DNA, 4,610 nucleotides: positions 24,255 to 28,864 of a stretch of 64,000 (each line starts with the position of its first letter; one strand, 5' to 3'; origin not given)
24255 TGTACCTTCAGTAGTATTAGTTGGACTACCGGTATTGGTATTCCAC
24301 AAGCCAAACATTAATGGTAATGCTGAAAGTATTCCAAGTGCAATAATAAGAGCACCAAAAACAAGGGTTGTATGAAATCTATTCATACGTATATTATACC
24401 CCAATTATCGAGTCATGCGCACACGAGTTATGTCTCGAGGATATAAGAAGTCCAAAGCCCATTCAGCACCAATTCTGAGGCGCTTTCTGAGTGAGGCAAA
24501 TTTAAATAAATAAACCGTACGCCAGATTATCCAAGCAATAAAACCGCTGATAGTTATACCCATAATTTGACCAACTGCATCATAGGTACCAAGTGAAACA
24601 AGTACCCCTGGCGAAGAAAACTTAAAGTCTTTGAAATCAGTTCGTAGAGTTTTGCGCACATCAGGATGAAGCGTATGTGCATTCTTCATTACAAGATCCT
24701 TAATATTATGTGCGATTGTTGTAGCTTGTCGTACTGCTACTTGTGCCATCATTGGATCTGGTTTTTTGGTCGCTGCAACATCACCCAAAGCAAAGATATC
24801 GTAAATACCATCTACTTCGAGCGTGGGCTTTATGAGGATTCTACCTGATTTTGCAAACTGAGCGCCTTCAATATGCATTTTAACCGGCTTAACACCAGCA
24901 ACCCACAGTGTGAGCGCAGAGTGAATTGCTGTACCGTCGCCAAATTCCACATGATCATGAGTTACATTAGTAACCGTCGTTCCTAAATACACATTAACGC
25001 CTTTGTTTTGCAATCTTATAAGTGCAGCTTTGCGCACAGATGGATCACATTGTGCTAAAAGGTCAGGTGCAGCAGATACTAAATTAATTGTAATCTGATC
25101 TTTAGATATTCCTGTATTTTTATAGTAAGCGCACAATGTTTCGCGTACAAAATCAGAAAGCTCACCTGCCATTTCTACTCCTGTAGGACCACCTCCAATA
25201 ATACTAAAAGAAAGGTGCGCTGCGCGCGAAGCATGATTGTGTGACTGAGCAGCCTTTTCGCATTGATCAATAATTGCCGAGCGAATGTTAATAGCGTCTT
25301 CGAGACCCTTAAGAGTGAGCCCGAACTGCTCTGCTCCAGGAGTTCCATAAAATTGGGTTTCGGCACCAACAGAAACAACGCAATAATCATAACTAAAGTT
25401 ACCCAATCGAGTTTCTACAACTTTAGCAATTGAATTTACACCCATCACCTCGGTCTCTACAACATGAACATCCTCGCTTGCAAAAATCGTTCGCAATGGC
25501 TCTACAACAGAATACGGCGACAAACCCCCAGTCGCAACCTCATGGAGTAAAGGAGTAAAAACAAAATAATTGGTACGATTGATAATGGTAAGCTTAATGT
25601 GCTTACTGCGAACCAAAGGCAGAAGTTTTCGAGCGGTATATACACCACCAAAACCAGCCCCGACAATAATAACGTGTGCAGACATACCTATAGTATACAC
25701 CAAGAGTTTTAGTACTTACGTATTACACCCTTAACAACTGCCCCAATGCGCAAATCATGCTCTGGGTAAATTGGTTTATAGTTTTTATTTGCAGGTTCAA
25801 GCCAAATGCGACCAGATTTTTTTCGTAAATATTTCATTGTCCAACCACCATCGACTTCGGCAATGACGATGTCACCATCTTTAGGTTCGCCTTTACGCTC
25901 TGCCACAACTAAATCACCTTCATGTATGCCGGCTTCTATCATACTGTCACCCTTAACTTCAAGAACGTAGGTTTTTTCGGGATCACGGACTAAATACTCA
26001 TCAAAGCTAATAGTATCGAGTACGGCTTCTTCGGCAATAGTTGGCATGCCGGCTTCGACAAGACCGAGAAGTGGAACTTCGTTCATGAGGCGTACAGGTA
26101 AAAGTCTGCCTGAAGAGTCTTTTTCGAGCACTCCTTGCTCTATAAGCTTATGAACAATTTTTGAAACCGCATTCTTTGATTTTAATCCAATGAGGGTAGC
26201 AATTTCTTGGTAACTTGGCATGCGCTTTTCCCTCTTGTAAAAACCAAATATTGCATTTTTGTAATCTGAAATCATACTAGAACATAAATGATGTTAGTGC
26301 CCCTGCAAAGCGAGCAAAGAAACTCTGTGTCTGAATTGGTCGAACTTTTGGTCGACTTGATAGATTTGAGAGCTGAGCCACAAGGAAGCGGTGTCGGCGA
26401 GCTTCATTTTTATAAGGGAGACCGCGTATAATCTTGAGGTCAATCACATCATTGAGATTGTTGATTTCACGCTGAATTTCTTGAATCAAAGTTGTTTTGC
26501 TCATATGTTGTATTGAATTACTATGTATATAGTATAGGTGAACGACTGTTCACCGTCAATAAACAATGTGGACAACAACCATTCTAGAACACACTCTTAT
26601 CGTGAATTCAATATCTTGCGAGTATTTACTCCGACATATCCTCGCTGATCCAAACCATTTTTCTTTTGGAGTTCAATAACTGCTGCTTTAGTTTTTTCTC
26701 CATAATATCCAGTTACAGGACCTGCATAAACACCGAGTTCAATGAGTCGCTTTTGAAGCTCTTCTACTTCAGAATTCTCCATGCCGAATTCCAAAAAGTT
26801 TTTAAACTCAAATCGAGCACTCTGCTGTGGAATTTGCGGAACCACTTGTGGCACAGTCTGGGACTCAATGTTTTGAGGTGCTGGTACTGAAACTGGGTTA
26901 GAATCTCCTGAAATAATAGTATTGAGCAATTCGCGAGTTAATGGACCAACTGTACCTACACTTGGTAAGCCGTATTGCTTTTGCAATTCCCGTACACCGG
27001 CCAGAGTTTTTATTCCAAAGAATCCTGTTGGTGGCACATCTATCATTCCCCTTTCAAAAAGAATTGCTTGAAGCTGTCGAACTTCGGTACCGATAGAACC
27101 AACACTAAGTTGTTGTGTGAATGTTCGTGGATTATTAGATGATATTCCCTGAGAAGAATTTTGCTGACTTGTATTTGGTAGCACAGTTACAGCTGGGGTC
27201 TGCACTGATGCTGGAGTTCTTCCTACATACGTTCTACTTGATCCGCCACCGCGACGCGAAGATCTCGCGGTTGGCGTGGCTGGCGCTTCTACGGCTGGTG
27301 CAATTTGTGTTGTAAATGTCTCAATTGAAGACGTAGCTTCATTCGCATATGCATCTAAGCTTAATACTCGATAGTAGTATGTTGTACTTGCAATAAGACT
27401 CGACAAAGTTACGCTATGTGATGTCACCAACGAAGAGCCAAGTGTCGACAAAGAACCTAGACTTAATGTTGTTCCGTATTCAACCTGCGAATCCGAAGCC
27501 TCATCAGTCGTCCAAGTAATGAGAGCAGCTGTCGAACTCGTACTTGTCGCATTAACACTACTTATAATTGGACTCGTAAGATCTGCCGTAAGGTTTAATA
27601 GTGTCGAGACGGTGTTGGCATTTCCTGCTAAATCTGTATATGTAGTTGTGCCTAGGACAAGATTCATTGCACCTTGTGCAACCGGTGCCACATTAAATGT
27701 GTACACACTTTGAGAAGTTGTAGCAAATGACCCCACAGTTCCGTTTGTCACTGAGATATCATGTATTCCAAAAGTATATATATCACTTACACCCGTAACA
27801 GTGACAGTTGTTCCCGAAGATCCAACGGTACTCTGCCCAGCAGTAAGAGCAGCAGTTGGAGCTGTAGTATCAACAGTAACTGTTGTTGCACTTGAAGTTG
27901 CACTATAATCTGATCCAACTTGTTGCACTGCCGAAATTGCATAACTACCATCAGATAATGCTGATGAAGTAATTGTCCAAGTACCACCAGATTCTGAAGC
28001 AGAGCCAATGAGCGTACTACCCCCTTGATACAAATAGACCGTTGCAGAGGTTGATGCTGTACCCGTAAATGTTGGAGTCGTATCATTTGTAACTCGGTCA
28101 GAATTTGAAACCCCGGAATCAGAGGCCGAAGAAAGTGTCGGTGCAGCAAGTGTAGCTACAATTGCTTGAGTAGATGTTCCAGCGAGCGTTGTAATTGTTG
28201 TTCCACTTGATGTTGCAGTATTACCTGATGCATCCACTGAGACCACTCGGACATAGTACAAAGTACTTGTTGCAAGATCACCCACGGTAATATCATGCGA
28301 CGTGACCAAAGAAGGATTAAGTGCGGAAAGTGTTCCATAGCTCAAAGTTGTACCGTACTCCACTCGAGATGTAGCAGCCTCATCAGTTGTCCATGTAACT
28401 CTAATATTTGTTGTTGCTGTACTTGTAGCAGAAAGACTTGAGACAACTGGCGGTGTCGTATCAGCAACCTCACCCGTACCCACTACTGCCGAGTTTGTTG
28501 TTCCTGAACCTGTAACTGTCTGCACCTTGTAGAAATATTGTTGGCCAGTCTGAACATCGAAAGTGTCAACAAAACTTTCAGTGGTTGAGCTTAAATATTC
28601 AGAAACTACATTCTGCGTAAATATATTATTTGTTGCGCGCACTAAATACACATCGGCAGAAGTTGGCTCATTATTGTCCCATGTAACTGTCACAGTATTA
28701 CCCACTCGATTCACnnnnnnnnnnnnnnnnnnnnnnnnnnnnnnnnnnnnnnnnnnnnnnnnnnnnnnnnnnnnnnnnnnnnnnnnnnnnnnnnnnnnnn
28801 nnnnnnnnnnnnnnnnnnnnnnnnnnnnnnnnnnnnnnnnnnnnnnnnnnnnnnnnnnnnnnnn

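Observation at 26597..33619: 2340-aa wall-anchored protein with two discoidin + GH43-like beta-propeller modules and two peptidoglycan-binding domains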

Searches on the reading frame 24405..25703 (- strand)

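Call 15: search_protein_families(library=pfam, proteins=[window:24405-25703:-], max_evalue=0.001)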
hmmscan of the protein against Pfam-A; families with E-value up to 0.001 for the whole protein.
window:24405-25703:- (432 aa): 4 families
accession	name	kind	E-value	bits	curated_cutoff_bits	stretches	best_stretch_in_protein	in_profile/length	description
PF07992.20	Pyr_redox_2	-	2.3e-38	132.7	26.1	1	10-327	2-291/291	Pyridine nucleotide-disulphide oxidoreductase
PF00070.33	Pyr_redox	-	5.8e-11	43.2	22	1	168-251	4-70/82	Pyridine nucleotide-disulphide oxidoreductase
PF22366.1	NDH2_C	-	3.5e-09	37.1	27.7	1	366-424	3-62/62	NDH2 C-terminal domain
PF13454.12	NAD_binding_9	-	0.00021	21.7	21.8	0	12-45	1-34/155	FAD-NAD(P)-binding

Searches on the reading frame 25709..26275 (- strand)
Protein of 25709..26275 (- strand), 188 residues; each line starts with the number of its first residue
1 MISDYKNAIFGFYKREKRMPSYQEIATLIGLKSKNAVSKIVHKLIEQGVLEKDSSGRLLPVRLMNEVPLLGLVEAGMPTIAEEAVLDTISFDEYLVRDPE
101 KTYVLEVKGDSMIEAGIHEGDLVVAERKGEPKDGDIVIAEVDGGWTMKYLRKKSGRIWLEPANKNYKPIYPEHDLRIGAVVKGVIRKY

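Call 15: search_protein_families(library=pfam, proteins=[window:25709-26275:-], max_evalue=0.001)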
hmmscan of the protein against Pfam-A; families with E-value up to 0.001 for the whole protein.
window:25709-26275:- (188 aa): 1 family
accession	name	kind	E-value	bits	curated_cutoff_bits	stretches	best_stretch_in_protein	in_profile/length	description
PF00717.28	Peptidase_S24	-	2.5e-28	98.5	23.3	1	68-179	1-113/116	Peptidase S24-like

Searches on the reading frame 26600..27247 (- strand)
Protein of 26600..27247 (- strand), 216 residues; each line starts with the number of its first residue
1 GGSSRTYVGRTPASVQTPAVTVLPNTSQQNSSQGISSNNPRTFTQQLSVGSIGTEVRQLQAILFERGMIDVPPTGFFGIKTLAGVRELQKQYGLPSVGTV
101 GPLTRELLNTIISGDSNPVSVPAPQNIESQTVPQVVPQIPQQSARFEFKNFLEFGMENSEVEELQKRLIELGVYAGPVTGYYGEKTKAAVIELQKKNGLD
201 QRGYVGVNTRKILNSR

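Call 9: search_protein_families(library=pfam, proteins=[window:26600-27247:-], max_evalue=1)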
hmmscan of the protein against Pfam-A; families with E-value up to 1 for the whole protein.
seq(216 aa): 3 families
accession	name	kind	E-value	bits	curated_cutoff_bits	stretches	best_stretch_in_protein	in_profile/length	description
PF01471.23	PG_binding_1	-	1.2e-26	93.1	23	2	158-213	2-57/57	Putative peptidoglycan binding domain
PF03020.21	LEM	-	0.0021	18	24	1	162-180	8-26/40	LEM domain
PF08823.16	PG_binding_2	-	0.013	16.2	21.1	1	157-201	14-58/74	Putative peptidoglycan binding domain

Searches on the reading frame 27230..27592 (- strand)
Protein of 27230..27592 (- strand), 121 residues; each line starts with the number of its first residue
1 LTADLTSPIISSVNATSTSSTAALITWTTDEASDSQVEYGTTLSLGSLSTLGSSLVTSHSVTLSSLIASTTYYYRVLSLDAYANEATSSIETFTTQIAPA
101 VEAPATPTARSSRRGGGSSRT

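Call 9: search_protein_families(library=pfam, proteins=[window:27230-27592:-], max_evalue=1)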
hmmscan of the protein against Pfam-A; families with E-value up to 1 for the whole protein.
seq(121 aa): 3 families
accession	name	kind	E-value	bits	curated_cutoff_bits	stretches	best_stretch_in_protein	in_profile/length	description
PF16656.11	Pur_ac_phosph_N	-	4e-09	37.4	30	1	13-95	4-93/93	Purple acid Phosphatase, N-terminal domain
PF00041.27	fn3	-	0.00074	20.1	25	1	11-85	4-75/84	Fibronectin type III domain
PF25814.1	fn3_SORL1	-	0.1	13.1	27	1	7-76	2-69/90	SORL1-like, fn3 domain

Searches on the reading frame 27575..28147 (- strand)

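Call 9: search_protein_families(library=pfam, proteins=[window:27575-28147:-], max_evalue=1)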
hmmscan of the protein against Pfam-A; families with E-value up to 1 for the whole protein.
seq(191 aa): 7 families
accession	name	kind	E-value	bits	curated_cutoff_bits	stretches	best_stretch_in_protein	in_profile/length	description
PF19077.6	Big_13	-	4.5e-20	72.5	27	2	4-94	8-102/102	Bacterial Ig-like domain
PF19078.6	Big_12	-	5.7e-10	39.8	27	1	93-185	1-99/102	Bacterial Ig-like domain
PF13750.12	Big_3_3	-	0.0068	16.5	27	1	60-110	8-59/157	Bacterial Ig-like domain (group 3)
PF16640.11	Big_3_5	-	0.016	16.2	35.5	1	19-92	8-87/88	Bacterial Ig-like domain (group 3)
PF16967.11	TcfC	-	0.019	15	29.4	1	31-72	9-49/68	E-set like domain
PF17964.7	Big_10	-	0.037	14.7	22.9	1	41-116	27-103/164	Bacterial Ig domain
PF04654.17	DUF599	-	0.11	12.3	27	1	44-164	27-144/211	Protein of unknown function, DUF599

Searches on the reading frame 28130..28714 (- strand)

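Call 9: search_protein_families(library=pfam, proteins=[window:28130-28714:-], max_evalue=1)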
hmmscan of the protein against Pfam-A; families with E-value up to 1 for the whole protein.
seq(195 aa): 9 families
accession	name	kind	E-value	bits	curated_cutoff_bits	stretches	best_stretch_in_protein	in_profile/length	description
PF00041.27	fn3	-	3.5e-06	27.6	25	2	91-173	3-82/84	Fibronectin type III domain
PF10342.15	Kre9_KNH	-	2.4e-05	25.4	24.6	1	4-71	10-80/94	Kre9/KNH-like N-terminal Ig-like domain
PF25300.1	Fn3_Dep-1_3rd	-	0.013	15.8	26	1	7-70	12-75/85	Dep-1 third Fn3-like domain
PF08329.16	ChitinaseA_N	-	0.02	15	21.2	1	7-92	39-116/133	Chitinase A, N-terminal domain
PF25814.1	fn3_SORL1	-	0.051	14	27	1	89-159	3-73/90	SORL1-like, fn3 domain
PF25059.1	FN3_DSCAM-DSCAML_C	-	0.058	14.2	39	1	137-180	42-85/89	DSCAM/DSCAML C-terminal Fn3-like domain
PF15075.11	SPMAP1-like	-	0.078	13.8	27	1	24-91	45-112/134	Sperm microtubule associated protein 1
PF25788.1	Ig_Rha78A_N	-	0.17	12.6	27.4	0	145-173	69-98/105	Rha78A-like, N-terminal immunoglobulin domain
PF10179.15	NDNF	-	0.29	11.6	27.3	1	140-176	89-126/127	Neuron-derived neurotrophic factor, first Fn(III) domain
